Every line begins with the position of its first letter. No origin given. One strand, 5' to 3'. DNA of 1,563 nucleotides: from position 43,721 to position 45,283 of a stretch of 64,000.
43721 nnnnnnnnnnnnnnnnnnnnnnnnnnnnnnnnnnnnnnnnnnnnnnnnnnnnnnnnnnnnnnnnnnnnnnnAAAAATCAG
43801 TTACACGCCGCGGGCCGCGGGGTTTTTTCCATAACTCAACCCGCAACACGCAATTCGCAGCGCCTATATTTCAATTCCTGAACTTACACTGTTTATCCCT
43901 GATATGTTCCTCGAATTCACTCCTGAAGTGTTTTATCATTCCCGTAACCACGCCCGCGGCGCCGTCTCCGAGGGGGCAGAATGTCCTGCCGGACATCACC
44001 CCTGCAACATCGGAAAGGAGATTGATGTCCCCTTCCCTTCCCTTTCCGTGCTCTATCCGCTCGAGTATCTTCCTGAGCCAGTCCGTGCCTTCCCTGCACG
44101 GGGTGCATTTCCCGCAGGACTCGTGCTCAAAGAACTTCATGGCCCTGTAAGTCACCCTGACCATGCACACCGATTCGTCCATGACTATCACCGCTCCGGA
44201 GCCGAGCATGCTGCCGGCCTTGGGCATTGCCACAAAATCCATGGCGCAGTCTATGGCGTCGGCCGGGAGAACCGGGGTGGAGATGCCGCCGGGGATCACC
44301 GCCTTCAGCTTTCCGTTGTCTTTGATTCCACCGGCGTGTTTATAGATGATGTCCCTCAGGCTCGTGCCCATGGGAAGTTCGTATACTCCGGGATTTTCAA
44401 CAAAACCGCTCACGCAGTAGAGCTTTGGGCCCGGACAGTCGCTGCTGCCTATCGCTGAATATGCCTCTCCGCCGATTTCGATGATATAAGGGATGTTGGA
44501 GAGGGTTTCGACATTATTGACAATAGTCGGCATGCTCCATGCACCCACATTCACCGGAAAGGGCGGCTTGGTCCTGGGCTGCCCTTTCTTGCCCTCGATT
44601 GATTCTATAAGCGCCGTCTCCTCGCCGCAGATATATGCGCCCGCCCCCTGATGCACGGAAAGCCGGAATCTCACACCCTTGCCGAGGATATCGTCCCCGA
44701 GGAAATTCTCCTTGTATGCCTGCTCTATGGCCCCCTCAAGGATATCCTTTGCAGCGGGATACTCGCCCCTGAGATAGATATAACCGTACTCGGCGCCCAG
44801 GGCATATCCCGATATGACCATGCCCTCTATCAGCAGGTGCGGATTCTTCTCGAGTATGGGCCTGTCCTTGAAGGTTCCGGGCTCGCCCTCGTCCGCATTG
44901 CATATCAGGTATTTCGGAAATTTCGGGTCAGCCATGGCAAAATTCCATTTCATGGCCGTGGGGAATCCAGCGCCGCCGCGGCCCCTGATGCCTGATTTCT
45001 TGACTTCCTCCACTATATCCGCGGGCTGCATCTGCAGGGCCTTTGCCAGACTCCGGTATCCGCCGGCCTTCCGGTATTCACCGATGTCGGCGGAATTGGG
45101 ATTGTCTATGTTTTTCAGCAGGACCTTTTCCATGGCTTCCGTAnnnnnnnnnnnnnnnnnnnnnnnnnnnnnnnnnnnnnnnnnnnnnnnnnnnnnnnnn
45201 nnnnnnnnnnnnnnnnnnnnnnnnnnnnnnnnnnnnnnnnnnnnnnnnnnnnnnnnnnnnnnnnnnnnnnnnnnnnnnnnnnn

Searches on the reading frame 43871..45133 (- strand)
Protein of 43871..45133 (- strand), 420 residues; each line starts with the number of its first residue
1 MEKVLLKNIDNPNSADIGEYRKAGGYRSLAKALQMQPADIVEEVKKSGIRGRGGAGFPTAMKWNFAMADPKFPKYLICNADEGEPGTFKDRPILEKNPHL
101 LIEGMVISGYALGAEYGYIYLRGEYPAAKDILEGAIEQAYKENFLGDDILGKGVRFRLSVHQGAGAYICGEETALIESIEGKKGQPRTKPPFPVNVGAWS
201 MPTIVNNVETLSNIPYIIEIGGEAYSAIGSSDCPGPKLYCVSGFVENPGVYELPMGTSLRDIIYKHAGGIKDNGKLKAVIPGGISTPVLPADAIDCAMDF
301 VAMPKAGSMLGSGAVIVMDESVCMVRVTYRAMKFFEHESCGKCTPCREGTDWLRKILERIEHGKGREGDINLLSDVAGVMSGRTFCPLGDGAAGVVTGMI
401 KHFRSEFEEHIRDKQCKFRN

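Call 23: find_encoding_contigs(protein=window:43871-45133:-, flank=10000, max_places=1)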
Protein window:43871-45133:- (420 aa): 3 contigs read that carry it; 1 place shown.
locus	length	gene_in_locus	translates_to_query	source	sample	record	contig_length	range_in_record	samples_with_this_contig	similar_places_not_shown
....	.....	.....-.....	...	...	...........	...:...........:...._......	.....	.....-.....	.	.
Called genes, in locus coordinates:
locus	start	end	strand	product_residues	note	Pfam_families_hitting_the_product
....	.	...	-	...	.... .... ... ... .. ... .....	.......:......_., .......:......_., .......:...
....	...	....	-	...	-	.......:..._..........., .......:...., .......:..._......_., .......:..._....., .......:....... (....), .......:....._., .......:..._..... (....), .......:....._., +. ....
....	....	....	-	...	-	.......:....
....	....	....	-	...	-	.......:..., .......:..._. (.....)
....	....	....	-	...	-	-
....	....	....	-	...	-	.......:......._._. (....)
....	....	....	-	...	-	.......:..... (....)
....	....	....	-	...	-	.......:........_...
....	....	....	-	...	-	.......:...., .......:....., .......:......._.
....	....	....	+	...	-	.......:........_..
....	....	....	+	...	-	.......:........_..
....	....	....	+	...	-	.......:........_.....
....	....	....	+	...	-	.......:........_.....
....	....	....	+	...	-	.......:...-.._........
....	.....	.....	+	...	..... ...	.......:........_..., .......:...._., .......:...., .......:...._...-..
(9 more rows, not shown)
